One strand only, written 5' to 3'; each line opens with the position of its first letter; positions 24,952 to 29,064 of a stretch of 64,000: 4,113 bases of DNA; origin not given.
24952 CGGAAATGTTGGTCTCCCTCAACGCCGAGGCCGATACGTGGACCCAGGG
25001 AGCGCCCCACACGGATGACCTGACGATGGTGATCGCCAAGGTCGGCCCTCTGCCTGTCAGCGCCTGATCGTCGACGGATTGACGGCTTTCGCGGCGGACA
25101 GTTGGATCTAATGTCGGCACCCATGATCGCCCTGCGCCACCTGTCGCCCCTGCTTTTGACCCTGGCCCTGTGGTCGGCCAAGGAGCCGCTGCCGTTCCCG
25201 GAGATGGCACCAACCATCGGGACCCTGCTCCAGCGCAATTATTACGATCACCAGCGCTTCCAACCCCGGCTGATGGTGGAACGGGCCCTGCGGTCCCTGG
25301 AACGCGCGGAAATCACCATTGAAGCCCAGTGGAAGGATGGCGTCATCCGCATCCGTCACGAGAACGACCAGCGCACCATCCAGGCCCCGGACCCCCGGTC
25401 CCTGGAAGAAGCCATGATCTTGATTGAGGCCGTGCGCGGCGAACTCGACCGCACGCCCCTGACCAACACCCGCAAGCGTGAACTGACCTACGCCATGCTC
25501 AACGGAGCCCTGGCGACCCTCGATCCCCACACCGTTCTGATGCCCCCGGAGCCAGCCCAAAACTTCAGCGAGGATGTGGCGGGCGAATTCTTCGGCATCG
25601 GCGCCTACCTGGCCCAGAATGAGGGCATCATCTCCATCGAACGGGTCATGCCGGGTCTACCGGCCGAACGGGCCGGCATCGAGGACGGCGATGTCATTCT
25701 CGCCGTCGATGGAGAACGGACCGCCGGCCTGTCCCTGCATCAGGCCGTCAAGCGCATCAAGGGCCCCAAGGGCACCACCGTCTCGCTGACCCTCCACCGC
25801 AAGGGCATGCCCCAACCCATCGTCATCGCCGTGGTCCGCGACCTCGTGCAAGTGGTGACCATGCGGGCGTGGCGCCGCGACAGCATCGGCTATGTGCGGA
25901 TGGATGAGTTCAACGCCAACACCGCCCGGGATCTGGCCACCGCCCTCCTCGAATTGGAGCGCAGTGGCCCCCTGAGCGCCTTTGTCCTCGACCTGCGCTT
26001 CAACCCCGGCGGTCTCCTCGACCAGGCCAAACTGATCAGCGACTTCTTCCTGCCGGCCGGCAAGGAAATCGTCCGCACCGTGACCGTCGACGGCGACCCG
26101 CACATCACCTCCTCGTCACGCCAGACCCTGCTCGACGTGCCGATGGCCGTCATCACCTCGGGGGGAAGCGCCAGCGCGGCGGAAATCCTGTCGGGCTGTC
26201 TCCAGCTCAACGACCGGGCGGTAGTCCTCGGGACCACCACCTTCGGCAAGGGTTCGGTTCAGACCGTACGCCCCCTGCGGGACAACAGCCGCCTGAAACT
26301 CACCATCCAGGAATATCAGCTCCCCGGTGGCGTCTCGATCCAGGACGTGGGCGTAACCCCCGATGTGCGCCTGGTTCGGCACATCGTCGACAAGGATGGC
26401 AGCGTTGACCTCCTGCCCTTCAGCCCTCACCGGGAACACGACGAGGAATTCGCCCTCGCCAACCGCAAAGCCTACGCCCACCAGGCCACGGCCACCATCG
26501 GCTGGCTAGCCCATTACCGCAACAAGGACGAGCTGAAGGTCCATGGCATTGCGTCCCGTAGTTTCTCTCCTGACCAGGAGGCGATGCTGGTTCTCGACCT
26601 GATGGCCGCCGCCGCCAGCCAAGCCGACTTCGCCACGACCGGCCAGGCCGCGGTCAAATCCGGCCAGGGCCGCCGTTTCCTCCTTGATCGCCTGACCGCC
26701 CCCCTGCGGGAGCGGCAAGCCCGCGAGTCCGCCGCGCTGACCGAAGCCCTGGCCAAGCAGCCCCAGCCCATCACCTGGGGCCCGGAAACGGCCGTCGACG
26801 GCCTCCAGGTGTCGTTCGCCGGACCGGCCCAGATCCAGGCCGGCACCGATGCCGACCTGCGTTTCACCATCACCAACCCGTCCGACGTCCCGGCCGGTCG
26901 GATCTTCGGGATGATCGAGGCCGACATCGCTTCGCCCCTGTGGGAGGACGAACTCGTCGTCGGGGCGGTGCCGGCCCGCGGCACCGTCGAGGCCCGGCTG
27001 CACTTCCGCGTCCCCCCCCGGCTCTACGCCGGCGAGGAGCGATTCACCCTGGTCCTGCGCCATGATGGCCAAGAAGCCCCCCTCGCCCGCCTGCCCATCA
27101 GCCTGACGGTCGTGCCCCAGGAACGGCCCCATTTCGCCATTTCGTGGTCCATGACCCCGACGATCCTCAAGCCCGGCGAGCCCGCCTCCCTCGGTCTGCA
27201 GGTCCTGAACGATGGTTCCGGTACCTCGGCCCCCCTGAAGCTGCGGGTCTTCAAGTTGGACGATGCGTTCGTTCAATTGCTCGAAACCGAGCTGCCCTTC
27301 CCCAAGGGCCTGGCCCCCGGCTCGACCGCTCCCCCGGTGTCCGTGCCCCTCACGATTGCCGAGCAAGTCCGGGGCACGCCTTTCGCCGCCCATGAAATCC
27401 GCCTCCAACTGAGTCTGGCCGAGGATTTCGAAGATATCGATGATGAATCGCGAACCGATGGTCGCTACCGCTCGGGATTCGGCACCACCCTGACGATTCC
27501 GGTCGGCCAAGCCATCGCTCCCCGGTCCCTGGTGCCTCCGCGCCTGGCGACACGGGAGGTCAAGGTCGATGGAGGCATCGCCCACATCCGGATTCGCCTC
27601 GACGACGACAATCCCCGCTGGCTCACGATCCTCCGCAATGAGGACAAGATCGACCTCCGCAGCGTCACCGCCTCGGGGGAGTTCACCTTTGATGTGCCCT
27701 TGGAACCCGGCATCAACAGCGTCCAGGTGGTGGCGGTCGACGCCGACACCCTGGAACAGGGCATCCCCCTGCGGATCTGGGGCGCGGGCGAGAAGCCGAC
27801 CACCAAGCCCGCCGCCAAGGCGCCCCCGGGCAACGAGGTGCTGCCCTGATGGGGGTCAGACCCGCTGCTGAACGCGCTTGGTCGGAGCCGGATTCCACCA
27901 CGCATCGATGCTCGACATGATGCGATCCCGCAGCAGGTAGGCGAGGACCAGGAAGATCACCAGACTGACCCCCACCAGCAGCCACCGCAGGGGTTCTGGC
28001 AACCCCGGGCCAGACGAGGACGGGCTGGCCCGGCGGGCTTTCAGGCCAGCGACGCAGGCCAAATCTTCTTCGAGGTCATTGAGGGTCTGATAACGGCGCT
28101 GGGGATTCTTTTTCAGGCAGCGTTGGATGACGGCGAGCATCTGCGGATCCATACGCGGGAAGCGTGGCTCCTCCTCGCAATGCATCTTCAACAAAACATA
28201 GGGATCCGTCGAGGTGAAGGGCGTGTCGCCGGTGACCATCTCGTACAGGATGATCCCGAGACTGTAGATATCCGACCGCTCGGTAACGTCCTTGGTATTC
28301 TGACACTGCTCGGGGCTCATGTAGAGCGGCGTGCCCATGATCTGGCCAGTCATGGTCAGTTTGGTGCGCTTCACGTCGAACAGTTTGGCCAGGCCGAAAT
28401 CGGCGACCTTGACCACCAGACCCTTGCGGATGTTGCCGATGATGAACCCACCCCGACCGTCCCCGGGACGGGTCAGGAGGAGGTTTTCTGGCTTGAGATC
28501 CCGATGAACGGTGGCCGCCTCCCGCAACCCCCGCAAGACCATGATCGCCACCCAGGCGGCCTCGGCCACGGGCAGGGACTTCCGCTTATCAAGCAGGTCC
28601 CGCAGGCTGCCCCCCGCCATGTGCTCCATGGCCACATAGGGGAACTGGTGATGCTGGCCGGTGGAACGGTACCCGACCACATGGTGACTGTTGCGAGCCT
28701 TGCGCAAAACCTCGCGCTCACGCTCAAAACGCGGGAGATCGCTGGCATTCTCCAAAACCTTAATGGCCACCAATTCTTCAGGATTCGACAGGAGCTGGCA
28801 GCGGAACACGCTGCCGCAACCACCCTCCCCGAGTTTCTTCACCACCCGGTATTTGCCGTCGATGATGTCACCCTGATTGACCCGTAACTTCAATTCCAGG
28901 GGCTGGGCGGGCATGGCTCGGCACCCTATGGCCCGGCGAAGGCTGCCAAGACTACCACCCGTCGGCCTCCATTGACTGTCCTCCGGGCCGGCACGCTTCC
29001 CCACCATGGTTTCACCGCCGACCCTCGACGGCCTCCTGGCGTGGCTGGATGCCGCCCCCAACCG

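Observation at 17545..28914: Candidate phospho-regulated envelope module: FHA, TIGR03545/6-like proteins, OM protease flanked by two DUF2062 genes, GAF-PP2C, long S41 protease, Ser/Thr kinase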

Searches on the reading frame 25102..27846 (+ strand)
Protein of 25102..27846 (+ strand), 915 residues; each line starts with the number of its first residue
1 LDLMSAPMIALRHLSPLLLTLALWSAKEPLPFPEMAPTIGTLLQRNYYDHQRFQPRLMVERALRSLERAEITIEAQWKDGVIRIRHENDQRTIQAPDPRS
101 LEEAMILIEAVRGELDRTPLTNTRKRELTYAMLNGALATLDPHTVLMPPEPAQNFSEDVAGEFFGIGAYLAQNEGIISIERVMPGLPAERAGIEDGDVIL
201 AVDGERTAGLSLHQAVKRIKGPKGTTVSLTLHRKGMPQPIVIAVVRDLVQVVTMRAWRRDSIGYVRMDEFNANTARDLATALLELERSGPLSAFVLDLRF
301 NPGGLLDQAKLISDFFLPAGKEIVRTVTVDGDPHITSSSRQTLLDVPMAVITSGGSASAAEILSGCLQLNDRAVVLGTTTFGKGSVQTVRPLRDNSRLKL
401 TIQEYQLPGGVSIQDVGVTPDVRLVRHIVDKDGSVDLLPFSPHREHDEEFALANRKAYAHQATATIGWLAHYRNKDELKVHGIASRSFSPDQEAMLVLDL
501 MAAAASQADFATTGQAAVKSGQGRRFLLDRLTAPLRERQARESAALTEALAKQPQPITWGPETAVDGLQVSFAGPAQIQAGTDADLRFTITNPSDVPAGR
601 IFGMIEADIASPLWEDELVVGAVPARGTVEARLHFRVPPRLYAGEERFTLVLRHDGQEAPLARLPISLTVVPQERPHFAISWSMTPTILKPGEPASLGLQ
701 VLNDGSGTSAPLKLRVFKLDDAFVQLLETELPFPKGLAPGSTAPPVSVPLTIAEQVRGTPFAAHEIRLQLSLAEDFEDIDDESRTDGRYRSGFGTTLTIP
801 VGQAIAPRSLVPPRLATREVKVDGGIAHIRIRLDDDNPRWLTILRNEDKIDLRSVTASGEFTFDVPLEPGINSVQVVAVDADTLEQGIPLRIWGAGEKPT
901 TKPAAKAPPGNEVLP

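Call 4: search_protein_families(library=pfam, max_evalue=0.01, proteins=[window:25102-27846:+])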
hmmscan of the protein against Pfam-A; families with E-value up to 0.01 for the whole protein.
window:25102-27846:+ (915 aa): 4 families
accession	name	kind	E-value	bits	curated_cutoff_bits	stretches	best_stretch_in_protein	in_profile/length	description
PF03572.23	Peptidase_S41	-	5.9e-45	153.3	24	1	262-423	2-164/165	Peptidase family S41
PF17820.7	PDZ_6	-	9.7e-13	48.1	27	1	179-233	2-54/54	PDZ domain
PF00595.29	PDZ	-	1.3e-12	48.3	23.2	1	166-231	14-80/81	PDZ domain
PF13180.12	PDZ_2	-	4.4e-08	33.7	27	1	166-240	3-76/80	PDZ domain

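Call 5: search_protein_families(library=ncbifam, max_evalue=0.01, proteins=[window:25102-27846:+])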
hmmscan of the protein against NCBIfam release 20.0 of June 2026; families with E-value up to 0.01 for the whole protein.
window:25102-27846:+ (915 aa): 19 families
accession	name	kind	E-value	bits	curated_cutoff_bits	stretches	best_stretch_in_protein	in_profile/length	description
TIGR03900.1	prc_long_Delta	hypoth_equivalog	1.2e-125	420.8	660.95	1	43-722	16-719/973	MXAN_5808 family serine peptidase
TIGR00225.1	prc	subfamily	1.9e-82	277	218.6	1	123-426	9-316/335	C-terminal processing peptidase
NF045590.1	Cterm_S41_CtpC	exception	3.7e-69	233.5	665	1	124-424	75-378/418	carboxyl-terminal processing protease CtpC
NF045589.1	Cterm_S41_CtpB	exception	3.7e-69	233.4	633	1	123-424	75-380/416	carboxyl-terminal processing protease CtpB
NF052377.1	lmo1851_S41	exception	2.1e-68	231.1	725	1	120-423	62-366/468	lmo1851 family serine protease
NF045588.1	Cterm_S41_CtpA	exception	9.6e-67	225.6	625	1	123-426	69-378/401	carboxyl-terminal processing protease CtpA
NF045591.1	Cterm_S41_CtpZ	exception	7.1e-51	173.2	525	1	126-426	72-376/403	carboxyl-terminal processing protease CtpZ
NF051464.1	tail_spec_CT441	exception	8.3e-46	157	700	1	119-424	201-525/645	tail-specific protease Tsp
NF008388.1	PRK11186.1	exception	2.5e-38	131.9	825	1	120-429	202-531/663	carboxy terminal-processing peptidase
NF058627.1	S41_Gfo1087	equivalog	1.4e-11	44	455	1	164-313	121-274/489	GFO_1087 family putative carboxy terminal peptidase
TIGR02037.1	degP_htrA_DO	subfamily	2.3e-07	30.1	416.2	1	173-246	258-329/434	Do family serine endopeptidase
NF033424.1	chlamy_CPAF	equivalog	9e-06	24.5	250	1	342-424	453-538/564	protease-like activity factor CPAF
NF041521.1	HhoA_HhoB_HtrA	equivalog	6.1e-05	22.5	450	1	170-242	259-329/335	HhoA/HhoB/HtrA family serine endopeptidase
NF041199.1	trx7_PDZ_seleno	equivalog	0.00031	19.8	300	1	186-238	331-384/390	Trx7/PDZ domain-containing (seleno)protein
TIGR02038.1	protease_degS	equivalog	0.00059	19.1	422.95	1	172-242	276-344/351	outer membrane-stress sensor serine endopeptidase DegS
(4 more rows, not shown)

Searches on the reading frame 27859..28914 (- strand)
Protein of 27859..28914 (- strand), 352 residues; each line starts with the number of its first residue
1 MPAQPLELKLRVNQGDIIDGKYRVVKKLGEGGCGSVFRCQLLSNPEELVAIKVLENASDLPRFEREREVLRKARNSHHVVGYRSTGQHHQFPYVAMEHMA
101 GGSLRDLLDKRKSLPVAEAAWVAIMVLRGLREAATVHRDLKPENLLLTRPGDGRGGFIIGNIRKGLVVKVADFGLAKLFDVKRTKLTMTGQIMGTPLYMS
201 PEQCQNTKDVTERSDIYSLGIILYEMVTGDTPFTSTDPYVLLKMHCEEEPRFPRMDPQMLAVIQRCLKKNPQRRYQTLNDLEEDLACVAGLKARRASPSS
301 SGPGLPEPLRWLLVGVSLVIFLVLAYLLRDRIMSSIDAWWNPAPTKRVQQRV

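Call 4: search_protein_families(library=pfam, max_evalue=0.01, proteins=[window:27859-28914:-])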
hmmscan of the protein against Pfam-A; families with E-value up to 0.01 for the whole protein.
seq(352 aa): 3 families
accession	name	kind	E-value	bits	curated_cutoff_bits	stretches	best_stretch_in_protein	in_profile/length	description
PF00069.31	Pkinase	-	4.4e-45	154.6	31.7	1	22-277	1-254/263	Protein kinase domain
PF07714.23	PK_Tyr_Ser-Thr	-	5.1e-36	124.7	23.1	1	24-276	3-250/258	Protein tyrosine and serine/threonine kinase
PF01636.29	APH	-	0.00016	21.9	23.2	0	130-158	162-192/239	Phosphotransferase enzyme family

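Call 5: search_protein_families(library=ncbifam, max_evalue=0.01, proteins=[window:27859-28914:-])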
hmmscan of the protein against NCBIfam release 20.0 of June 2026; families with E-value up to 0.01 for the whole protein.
seq(352 aa): 11 families
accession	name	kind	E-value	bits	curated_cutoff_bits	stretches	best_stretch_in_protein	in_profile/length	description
NF033483.0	PknB_PASTA_kin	equivalog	1.2e-59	202.8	450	1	15-292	2-272/563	Stk1 family PASTA domain-containing Ser/Thr kinase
NF047741.1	antiphage_MADS6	equivalog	4.2e-37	128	460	2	135-299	320-471/612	methylation-associated defense system protein kinase MAD6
NF052427.1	StpK7MSMEG_1200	equivalog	1.1e-28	100.1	900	1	20-297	7-277/601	serine/threonine protein kinase StpK7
NF053615.1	SerThrKinAfsKStmc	equivalog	1.8e-26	93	1300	1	20-286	13-265/809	protein serine/threonine kinase AfsK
TIGR03903.1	TOMM_kin_cyc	equivalog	1.4e-23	82.8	705.75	1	49-284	6-243/1267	TOMM system kinase/cyclase fusion protein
NF033442.0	BREX_PglW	equivalog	4.7e-20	71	990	1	10-284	502-765/1391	BREX system serine/threonine kinase PglW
NF009651.0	PRK13184.1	equivalog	1.8e-19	69.3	839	1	133-285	132-287/932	serine/threonine-protein kinase PknD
NF038150.1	lanthi_synth_IV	equivalog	7.5e-14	51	650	1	61-291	237-459/851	class IV lanthionine synthetase LanL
NF043056.1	T4SS_LegK1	equivalog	1.2e-10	40.6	550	1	89-226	151-283/516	Dot/Icm T4SS effector kinase LegK1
NF058632.1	SerThrKinPrkT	equivalog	8.6e-09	34.8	280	1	9-150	5-153/322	serine/threonine protein kinase PrkT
NF038151.1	lanthi_synth_III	equivalog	8.2e-06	24.5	575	1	61-278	268-474/833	class III lanthionine synthetase LanKC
